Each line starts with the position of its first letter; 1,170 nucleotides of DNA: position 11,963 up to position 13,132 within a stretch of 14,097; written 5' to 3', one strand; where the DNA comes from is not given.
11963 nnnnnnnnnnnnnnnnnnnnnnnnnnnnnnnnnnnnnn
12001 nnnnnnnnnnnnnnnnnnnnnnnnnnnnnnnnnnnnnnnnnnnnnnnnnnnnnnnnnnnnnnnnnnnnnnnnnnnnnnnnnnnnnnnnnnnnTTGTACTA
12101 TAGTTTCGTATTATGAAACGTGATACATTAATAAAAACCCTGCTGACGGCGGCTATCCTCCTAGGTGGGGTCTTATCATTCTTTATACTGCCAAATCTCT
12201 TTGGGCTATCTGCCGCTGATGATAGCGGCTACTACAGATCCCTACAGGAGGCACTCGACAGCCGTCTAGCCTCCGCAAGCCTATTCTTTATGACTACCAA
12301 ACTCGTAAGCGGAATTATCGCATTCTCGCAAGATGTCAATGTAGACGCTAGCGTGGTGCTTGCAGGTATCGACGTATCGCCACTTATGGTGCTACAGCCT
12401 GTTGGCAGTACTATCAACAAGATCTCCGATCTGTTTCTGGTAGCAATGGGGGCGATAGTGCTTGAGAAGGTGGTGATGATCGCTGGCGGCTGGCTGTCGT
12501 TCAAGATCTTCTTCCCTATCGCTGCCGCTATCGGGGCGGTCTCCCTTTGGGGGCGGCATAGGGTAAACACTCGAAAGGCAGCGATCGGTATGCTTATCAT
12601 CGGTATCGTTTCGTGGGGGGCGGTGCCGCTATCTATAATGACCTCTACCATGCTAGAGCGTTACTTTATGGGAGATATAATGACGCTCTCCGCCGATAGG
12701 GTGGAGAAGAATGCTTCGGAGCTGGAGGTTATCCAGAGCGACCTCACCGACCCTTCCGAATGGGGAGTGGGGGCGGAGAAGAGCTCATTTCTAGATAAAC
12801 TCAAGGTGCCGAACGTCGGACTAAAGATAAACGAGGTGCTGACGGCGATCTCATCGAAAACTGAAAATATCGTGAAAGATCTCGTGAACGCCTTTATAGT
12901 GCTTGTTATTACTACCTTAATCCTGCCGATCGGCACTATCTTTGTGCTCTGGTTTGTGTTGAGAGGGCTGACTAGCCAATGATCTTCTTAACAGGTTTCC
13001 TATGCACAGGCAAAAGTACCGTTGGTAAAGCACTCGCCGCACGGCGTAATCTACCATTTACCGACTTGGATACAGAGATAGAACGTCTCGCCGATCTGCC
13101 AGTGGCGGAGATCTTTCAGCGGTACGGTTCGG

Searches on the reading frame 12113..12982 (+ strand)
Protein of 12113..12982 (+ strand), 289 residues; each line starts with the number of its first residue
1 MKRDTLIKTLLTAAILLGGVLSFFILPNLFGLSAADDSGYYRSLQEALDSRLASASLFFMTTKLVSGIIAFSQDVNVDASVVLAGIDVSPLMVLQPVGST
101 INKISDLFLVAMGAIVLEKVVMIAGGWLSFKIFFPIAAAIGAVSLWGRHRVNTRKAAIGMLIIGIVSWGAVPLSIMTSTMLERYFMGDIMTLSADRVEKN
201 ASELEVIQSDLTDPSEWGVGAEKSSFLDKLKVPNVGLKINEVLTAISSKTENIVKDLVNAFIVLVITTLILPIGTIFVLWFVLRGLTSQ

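Call 6: search_protein_families(library=pfam, proteins=[window:12113-12982:+], max_evalue=1)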
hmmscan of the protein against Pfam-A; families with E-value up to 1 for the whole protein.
window:12113-12982:+ (289 aa): 0 families

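Call 7: search_protein_families(library=ncbifam, proteins=[window:12113-12982:+], max_evalue=1)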
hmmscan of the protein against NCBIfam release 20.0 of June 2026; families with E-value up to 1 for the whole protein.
window:12113-12982:+ (289 aa): 0 families

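Call 8: find_homologous_proteins(query=window:12113-12979:+, max_evalue=0.001)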
Query window:12113-12979:+ (289 aa): 2 proteins with E <= 0.001 among 8000 candidates.
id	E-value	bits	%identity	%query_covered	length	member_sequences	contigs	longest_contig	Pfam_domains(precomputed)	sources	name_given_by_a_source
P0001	1.3e-174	597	100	100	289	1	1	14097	-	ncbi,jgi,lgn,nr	ncbi:MAG: hypothetical protein LBV09_05945 [Deferribacteraceae bacterium]|jgi:hypothetical protein|n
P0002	2.9e-58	216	42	96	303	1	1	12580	-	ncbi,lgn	-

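Call 10: find_encoding_contigs(protein=P0002, flank=10000)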
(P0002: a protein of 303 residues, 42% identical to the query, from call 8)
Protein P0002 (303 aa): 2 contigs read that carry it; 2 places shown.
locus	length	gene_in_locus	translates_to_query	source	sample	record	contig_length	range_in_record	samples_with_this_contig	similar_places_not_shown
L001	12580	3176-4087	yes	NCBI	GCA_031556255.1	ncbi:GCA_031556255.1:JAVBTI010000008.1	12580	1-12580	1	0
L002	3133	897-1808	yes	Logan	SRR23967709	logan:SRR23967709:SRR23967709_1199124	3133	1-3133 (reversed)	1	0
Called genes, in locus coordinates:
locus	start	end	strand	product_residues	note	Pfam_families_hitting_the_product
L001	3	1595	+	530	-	?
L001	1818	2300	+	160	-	PF01035:DNA_binding_1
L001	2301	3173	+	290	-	-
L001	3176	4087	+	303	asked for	-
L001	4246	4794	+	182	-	PF02525:Flavodoxin_2, PF03358:FMN_red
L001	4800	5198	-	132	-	PF00903:Glyoxalase (faint)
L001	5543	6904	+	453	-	PF01656:CbiA, PF13500:AAA_26 (weak), PF07685:GATase_3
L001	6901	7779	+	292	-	PF01903:CbiX (faint), PF06180:CbiK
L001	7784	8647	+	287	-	PF00005:ABC_tran, PF13304:AAA_21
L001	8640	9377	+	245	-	PF01061:ABC2_membrane, PF12698:ABC2_membrane_3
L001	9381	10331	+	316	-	PF01032:FecCD, PF00950:ABC-3 (weak)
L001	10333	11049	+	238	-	PF02463:SMC_N (faint), PF00005:ABC_tran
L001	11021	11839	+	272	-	PF01497:Peripla_BP_2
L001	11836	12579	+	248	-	?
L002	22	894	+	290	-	-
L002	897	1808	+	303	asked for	-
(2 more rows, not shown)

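Call 16: search_protein_families(library=pfam, proteins=[L001:2301-3173:+, L001:1818-2300:+, L001:3-1595:+, P0002], max_evalue=0.01)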
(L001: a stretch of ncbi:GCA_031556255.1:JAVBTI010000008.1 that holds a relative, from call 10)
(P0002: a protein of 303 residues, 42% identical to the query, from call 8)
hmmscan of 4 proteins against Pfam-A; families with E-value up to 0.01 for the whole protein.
L001:2301-3173:+ (290 aa): 6 families
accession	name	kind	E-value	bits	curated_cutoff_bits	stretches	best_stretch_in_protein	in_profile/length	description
PF12796.13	Ank_2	-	3e-46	156.4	27.3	3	202-288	1-84/90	Ankyrin repeats (3 copies)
PF00023.36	Ank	-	6.1e-40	133.4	21.1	3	197-229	1-33/33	Ankyrin repeat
PF13637.12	Ank_4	-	5.2e-31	106.4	22.7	5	235-284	1-50/50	Ankyrin repeats (many copies)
PF13606.12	Ank_3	-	8.5e-28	93.4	22.3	3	197-226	1-30/30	Ankyrin repeat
PF13857.12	Ank_5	-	6.9e-26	90.5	27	4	92-136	9-53/56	Ankyrin repeats (many copies)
PF24521.3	Ank_KRIT1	-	1.8e-05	24.9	80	0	199-255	19-70/149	KRIT1 ankyrin-repeats domain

L001:1818-2300:+ (160 aa): 1 family
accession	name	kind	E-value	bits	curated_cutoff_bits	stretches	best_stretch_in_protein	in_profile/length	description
PF01035.26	DNA_binding_1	-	4.6e-25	87.7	27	1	80-158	2-81/81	6-O-methylguanine DNA methyltransferase, DNA binding domain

L001:3-1595:+ (530 aa): 4 families
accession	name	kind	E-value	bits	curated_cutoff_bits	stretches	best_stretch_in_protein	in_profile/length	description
PF02129.25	Peptidase_S15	-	2.7e-38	132.6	23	1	1-272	11-253/262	X-Pro dipeptidyl-peptidase (S15 family)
PF08530.16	PepX_C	-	1.9e-26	93.7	22.5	1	304-521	1-216/217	X-Pro dipeptidyl-peptidase C-terminal non-catalytic domain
PF12146.15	Hydrolase_4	-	0.0034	17.2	27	1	44-124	24-104/239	Serine aminopeptidase, S33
PF00326.27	Peptidase_S9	-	0.0068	16.4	22.6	0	46-123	9-91/213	Prolyl oligopeptidase family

P0002 (303 aa): 0 families

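Call 17: search_solved_structures(query=A1, max_evalue=10)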
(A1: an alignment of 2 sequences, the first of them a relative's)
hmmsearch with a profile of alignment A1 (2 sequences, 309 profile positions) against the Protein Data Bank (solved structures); distinct sequences matched with E-value up to 10: 0.

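Call 18: search_protein_families(library=padloc, proteins=[P0001, P0002], max_evalue=1)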
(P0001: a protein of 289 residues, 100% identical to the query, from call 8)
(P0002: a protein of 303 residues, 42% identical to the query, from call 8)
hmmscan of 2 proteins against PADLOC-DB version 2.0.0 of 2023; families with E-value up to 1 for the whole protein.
P0001 (289 aa): 0 families

P0002 (303 aa): 0 families

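Call 19: search_protein_families(library=phrogs, proteins=[P0001, P0002], max_evalue=1)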
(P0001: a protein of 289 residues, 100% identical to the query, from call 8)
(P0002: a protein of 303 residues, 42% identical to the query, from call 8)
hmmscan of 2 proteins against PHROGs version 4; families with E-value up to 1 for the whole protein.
P0001 (289 aa): 0 families

P0002 (303 aa): 1 family
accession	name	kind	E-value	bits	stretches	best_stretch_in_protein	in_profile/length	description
phrog_7156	-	unknown function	0.45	11.5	0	127-145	12-30/43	-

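Call 21: find_related_loci(query=A1, collection=genome_contigs, flank=6000)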
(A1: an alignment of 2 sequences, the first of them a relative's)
Query A1 (289 aa) in genome_contigs; peptide patterns used: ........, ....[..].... (x = any residue, [..] = any of these).
112 stretches matched a pattern; 1 encode a relative of the query (tblastn E <= 1e-3); 1 distinct loci.
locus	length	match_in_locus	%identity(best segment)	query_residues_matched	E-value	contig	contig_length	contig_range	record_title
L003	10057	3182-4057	42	8-284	6e-69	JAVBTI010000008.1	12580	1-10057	MAG: Deferribacterales bacterium isolate EPI_MAG_00246 c_000009526255, whole genome shotgun sequence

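Call 22: find_related_loci(query=A1, collection=metagenome_contigs, flank=6000)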
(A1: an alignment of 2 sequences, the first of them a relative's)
Query A1 (289 aa) in metagenome_contigs; peptide patterns used: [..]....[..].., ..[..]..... (x = any residue, [..] = any of these).
487 stretches matched a pattern, but none encodes a relative of the query by tblastn (E <= 1e-3).

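Call 27: search_protein_representatives(alignment_id=A1)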
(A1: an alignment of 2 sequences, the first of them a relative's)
Query: 2 sequences, 309 profile positions. Proteins with E-value up to 0.001 (for the whole library): 1053; up to 1e-10: 197; up to 1e-30: 9. The best 150 are listed.
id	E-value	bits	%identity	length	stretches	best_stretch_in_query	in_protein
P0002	6.3e-170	580.8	-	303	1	1-309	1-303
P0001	1.7e-156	536.7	-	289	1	1-304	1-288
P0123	6.8e-69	249.0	-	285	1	14-302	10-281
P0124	4.1e-55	203.7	-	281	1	12-304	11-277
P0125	1.1e-54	202.3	-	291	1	12-302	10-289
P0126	1.2e-49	185.7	-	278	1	10-304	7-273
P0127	2.3e-37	145.4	-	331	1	3-302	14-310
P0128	2.6e-37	145.2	-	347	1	8-303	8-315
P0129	5.7e-32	127.7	-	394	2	7-217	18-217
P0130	1.7e-29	119.6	-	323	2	3-193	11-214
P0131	2.0e-28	116.0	-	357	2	37-223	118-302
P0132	7.5e-27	110.9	-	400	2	10-213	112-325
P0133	3.6e-26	108.6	-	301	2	2-216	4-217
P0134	3.2e-25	105.5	-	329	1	10-307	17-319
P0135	4.2e-25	105.1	-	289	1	5-304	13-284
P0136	4.3e-25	105.1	-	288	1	1-303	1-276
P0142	1.3e-20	90.3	-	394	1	10-302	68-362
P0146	1.2e-19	87.2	-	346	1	41-303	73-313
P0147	1.1e-18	84.0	-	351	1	27-300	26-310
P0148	1.2e-18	84.0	-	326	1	19-296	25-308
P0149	1.6e-18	83.5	-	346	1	9-302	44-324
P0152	4.1e-18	82.2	-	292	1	81-302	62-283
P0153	5.3e-18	81.8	-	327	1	84-304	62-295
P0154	5.5e-18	81.8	-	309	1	88-303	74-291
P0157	2.6e-17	79.5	-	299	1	87-302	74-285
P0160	1.0e-16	77.6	-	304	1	79-302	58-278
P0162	1.7e-16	76.9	-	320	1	6-302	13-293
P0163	2.2e-16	76.5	-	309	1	90-303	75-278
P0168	2.1e-15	73.3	-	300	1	9-297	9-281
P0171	2.2e-15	73.2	-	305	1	85-302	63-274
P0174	3.9e-15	72.4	-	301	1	87-303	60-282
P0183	1.4e-14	70.6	-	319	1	77-300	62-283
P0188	3.3e-14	69.4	-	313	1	7-302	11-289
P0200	1.5e-13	67.2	-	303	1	84-302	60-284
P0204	2.2e-13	66.6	-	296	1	8-302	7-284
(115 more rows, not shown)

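Call 29: search_protein_families(library=pfam, alignment_id=A2, max_evalue=0.01)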
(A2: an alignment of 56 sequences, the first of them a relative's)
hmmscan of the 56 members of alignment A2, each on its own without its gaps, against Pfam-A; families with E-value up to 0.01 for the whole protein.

A. member 1, P0001 (289 aa): 0 families

B. families by the number of members that match (of 56 scanned): 11 families
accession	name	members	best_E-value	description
PF12679.13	ABC2_membrane_2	1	0.0004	ABC-2 family transporter protein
PF04159.19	NB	1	0.0023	NB glycoprotein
PF15339.11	Afaf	1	0.0029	Acrosome formation-associated factor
PF09769.14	ApoO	1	0.0039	Apolipoprotein O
PF06679.17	DUF1180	1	0.0056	Membrane protein FAM174-like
PF13425.11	O-antigen_lig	1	0.0058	O-antigen ligase like membrane protein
PF10168.15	Nup88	1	0.0071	Nuclear pore component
PF14348.11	DUF4400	1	0.0071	Domain of unknown function (DUF4400)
PF05791.16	Bacillus_HBL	1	0.008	Bacillus haemolytic enterotoxin (HBL)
PF22770.2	POP1_C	1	0.0094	POP1 C-terminal domain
PF07916.16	TraG_N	1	0.0095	TraG-like protein, N-terminal region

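Call 30: search_protein_families(library=ncbifam, alignment_id=A2, max_evalue=0.01)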
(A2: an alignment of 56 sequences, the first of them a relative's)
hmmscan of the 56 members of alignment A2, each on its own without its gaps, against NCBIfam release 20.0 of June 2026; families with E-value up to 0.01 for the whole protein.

A. member 1, P0001 (289 aa): 0 families

B. families by the number of members that match (of 56 scanned): 16 families
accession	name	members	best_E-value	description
NF003433.0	PRK04949.1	1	0.00037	sulfate transporter CysZ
NF010295.2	PRK13735.1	1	0.00038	conjugal transfer mating-pair stabilization protein TraG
NF009961.0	PRK13428.1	1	0.00058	F0F1 ATP synthase subunit B/delta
NF042907.1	CPn0927_CPn0928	1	0.00062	CPn0927/CPn0928 family alpha/beta hydrolase fold protein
TIGR03663.1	TIGR03663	1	0.00065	flippase activity-associated protein Agl23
NF009363.0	PRK12720.1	1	0.0021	EscV/YscV/HrcV family type III secretion system export apparatus protein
NF050013.1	HpsJ_like_A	1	0.0022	HpsJ-like protein, cyanoexosortase A-associated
NF038218.1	IcmG_DotF_IVB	1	0.0029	type IVB secretion system protein IcmG/DotF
NF050019.1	HpsJ_like_C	1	0.0031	HpsJ-like protein, cyanoexosortase C-associated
NF047368.1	collar_FlbB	1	0.0034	periplasmic-type flagellar collar protein FlbB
NF033598.2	elast_bind_EbpS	1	0.0037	elastin-binding protein EbpS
TIGR03416.1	ABC_choXWV_perm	1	0.0048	choline ABC transporter permease subunit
NF049924.1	PTSGlctlSorbSrlE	1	0.0062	PTS glucitol/sorbitol transporter subunit IIB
TIGR04405.1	SkfF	1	0.0065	sporulation killing factor system integral membrane protein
NF045829.1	UU052_fam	1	0.0077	MSC_0620 family F1-like ATPase-associated subunit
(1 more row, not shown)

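Call 31: find_encoding_contigs(protein=P0123, flank=6000, max_places=3)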
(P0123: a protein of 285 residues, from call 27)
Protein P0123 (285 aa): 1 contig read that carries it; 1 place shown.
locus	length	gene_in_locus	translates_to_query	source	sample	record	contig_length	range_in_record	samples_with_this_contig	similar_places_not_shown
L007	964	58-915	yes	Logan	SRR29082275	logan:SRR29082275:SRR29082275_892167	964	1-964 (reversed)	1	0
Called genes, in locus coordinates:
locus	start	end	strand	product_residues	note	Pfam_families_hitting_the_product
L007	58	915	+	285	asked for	-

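Call 32: find_homologous_proteins(query=A2, max_evalue=0.00001)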
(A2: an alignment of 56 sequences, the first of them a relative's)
Query A2 (56 sequences) (289 aa, profile of the alignment): 7 proteins with E <= 0.00001 among 8000 candidates.
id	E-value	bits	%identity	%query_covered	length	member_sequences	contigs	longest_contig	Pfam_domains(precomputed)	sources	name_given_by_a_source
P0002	2.0e-81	291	42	96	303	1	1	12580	-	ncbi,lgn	-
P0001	2.6e-77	278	100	100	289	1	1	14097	-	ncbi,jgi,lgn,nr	ncbi:MAG: hypothetical protein LBV09_05945 [Deferribacteraceae bacterium]|jgi:hypothetical protein|n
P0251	1.1e-57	214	23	93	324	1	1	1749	-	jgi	jgi:hypothetical protein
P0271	1.2e-41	161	22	74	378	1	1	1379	-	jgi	jgi:hypothetical protein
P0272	1.8e-37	147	19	67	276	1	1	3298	-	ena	-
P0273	2.1e-37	147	19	67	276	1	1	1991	-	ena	-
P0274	2.6e-35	140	18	67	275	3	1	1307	-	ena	-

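Call 33: list_cluster_members(proteins=[P0124, P0125, P0126, P0127, P0128, P0129, P0130, P0133, P0134, P0135])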
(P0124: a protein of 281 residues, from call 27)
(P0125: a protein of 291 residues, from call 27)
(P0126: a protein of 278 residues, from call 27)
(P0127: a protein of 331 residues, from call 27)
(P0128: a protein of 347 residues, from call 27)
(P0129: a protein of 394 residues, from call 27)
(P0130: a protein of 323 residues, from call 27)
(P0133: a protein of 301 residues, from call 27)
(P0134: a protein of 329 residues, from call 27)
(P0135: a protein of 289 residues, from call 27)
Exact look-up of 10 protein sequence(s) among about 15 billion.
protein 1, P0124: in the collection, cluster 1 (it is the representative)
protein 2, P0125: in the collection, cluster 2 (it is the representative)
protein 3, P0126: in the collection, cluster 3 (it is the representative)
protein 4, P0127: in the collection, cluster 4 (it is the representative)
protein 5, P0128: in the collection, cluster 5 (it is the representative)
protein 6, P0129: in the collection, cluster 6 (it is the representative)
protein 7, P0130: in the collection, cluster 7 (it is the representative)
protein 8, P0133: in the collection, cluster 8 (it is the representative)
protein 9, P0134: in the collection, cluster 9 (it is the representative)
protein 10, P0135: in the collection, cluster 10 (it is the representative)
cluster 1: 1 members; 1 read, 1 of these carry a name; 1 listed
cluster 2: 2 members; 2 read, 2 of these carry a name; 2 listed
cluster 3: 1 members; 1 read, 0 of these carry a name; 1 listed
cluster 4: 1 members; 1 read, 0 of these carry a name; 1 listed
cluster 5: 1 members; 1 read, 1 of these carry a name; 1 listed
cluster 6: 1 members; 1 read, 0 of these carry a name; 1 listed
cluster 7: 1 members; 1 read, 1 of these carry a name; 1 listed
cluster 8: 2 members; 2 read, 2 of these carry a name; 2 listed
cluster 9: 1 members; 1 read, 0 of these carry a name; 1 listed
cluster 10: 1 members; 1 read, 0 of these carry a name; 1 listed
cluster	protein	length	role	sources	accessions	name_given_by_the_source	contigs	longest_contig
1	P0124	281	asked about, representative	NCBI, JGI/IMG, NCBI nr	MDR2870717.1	MAG: hypothetical protein LBV04_09725 [Deferribacteraceae bacterium] | hypothetical protein | hypothetical protein [Deferribacteraceae bacterium]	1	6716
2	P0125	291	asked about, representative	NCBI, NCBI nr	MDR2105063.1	MAG: hypothetical protein LBP51_04830 [Deferribacteraceae bacterium] | hypothetical protein [Deferribacteraceae bacterium]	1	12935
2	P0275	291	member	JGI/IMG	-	hypothetical protein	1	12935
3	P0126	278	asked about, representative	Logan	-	-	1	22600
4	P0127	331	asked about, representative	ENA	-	-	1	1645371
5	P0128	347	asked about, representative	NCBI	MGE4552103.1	MAG: hypothetical protein AB7D57_03270 [Desulfovibrionaceae bacterium]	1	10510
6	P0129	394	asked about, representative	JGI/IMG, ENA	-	-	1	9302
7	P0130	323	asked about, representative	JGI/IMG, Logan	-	hypothetical protein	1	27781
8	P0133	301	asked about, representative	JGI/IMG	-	hypothetical protein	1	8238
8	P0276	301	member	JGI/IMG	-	hypothetical protein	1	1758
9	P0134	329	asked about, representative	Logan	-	-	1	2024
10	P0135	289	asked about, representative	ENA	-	-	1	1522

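Call 34: find_encoding_contigs(protein=P0124, flank=6000, max_places=2)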
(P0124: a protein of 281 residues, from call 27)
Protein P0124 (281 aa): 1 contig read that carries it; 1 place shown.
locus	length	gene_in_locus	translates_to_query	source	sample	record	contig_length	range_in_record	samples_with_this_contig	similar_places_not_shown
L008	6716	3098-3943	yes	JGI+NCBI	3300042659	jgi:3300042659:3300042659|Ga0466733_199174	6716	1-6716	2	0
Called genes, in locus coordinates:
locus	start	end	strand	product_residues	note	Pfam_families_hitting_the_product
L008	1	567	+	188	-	PF00004:AAA (weak), PF22667:Lon_lid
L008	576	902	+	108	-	-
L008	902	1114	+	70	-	PF09855:Zn_ribbon_13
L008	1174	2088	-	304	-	PF01476:LysM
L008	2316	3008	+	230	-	-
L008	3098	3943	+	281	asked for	-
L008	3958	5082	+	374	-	PF08668:HDOD, PF01966:HD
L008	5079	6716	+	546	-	?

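Call 35: find_encoding_contigs(protein=P0125, flank=6000, max_places=2)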
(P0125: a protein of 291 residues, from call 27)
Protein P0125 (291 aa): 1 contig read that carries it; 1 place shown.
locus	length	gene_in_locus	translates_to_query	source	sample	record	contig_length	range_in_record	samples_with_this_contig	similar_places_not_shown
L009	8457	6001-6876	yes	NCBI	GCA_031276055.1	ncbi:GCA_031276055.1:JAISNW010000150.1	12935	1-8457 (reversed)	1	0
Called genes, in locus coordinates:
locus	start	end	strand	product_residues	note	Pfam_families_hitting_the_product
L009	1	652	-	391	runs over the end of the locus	PF01420:Methylase_S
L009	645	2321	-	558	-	PF02384:N6_Mtase, PF05175:MTS (faint), PF07669:Eco57I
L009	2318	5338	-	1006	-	PF04313:HSDR_N, PF04851:ResIII, PF18766:SWI2_SNF2, PF22679:T1R_D3-like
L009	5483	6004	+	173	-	PF02572:CobA_CobO_BtuR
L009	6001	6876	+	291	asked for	-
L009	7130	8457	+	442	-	PF00989:PAS (weak), PF08448:PAS_4, PF13426:PAS_9 (faint), PF00512:HisKA, PF02518:HATPase_c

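Call 36: find_encoding_contigs(protein=P0126, flank=6000, max_places=2)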
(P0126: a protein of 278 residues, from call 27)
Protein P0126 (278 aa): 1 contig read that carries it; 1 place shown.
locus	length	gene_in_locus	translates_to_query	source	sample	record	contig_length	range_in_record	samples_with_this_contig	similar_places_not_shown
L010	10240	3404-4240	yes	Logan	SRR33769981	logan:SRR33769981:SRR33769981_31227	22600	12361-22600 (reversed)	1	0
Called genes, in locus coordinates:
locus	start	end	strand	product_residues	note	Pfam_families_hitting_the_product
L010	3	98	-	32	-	?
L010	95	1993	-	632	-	PF00456:Transketolase_N, PF13292:DXP_synthase_N, PF00676:E1_dh, PF02779:Transket_pyr, PF02780:Transketolase_C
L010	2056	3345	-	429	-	PF16254:DUF4910, PF09940:DUF2172, PF16221:HTH_47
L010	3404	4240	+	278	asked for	-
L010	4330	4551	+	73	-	PF12728:HTH_17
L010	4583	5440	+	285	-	PF01370:Epimerase, PF04321:RmlD_sub_bind, PF16363:GDP_Man_Dehyd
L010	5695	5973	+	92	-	-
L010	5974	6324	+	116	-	-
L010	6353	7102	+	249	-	-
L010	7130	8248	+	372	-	-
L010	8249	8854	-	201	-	PF00565:SNase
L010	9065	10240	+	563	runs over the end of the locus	PF00890:FAD_binding_2, PF01266:DAO, PF03486:HI0933_like (faint), PF07992:Pyr_redox_2 (faint), PF12831:FAD_oxidored, PF13738:Pyr_redox_3 (weak)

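Call 38: find_encoding_contigs(protein=P0127, flank=6000, max_places=1)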
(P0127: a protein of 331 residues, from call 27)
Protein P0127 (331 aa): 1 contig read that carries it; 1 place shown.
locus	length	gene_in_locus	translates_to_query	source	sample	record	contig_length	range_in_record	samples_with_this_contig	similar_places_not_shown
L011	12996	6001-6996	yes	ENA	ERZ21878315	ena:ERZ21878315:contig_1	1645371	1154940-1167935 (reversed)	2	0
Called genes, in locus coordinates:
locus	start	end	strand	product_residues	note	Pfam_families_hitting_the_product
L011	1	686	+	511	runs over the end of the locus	PF25023:TEN_YD-shell, PF05593:RHS_repeat (faint)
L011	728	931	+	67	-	-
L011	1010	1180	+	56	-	-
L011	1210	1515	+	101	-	PF25023:TEN_YD-shell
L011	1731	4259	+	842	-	PF03924:CHASE, PF08447:PAS_3, PF00989:PAS, PF13188:PAS_8, PF08448:PAS_4, PF13426:PAS_9, PF08447:PAS_3, PF00990:GGDEF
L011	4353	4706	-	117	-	PF20213:DUF6573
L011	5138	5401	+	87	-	PF00076:RRM_1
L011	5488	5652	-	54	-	-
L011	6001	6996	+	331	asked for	-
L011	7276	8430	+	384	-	-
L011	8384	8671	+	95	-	-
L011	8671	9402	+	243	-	PF22945:LEM-3_GIY-YIG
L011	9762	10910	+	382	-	PF00589:Phage_integrase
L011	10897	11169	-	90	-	PF12728:HTH_17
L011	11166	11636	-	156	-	PF06892:Phage_CP76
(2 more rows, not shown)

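Call 39: find_encoding_contigs(protein=P0128, flank=6000, max_places=1)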
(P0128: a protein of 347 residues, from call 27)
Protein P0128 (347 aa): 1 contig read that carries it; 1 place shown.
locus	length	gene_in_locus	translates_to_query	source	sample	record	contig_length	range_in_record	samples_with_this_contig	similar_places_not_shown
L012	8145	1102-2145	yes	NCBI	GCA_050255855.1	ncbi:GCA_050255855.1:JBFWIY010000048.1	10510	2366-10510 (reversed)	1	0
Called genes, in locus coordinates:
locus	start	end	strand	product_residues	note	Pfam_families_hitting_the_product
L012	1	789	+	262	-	PF00015:MCPsignal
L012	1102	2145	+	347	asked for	-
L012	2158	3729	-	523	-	PF16927:HisKA_7TM, PF00989:PAS (weak), PF08448:PAS_4, PF13426:PAS_9 (weak), PF13596:PAS_10 (weak), PF00990:GGDEF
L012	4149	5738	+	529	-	PF01336:tRNA_anti-codon, PF00152:tRNA-synt_2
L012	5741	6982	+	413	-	PF12704:MacB_PCD, PF02687:FtsX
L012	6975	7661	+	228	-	PF00005:ABC_tran, PF02463:SMC_N (faint), PF13304:AAA_21 (faint)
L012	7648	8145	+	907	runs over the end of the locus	PF07244:POTRA, PF08478:POTRA_1 (faint), PF08479:POTRA_2 (faint), PF07244:POTRA, PF01103:Omp85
